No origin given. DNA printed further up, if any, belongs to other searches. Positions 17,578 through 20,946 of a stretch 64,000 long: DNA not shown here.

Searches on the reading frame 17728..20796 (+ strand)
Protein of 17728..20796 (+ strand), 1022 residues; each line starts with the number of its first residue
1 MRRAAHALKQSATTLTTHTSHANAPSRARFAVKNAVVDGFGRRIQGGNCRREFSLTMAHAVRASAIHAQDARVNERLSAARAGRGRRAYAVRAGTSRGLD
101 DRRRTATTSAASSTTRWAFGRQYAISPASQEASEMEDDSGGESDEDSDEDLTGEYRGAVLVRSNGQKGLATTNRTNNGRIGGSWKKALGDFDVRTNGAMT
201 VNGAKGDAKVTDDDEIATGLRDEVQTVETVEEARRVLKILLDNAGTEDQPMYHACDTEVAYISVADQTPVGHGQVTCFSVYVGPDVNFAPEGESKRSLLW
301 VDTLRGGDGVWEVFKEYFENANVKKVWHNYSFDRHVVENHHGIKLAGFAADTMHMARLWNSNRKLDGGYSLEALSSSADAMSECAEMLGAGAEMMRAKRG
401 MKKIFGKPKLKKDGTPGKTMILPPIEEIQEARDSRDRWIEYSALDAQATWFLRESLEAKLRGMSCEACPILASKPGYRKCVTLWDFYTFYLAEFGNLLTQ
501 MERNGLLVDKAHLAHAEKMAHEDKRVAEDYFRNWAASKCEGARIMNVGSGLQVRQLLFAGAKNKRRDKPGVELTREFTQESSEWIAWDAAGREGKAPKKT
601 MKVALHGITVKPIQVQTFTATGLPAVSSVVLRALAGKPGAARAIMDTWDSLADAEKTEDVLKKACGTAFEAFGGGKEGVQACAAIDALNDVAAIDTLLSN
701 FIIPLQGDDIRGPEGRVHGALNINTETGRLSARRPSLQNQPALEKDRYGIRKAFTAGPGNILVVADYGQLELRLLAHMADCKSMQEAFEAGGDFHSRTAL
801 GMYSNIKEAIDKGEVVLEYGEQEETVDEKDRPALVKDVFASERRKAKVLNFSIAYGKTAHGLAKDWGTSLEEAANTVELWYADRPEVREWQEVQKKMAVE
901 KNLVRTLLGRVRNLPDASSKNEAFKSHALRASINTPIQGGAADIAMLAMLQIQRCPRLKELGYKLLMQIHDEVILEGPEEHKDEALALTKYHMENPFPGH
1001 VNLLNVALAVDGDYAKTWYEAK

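Call 12: find_encoding_contigs(protein=window:17728-20796:+, flank=10000, max_places=4)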
Protein window:17728-20796:+ (1022 aa): no gene with exactly this product is on record in the collection.
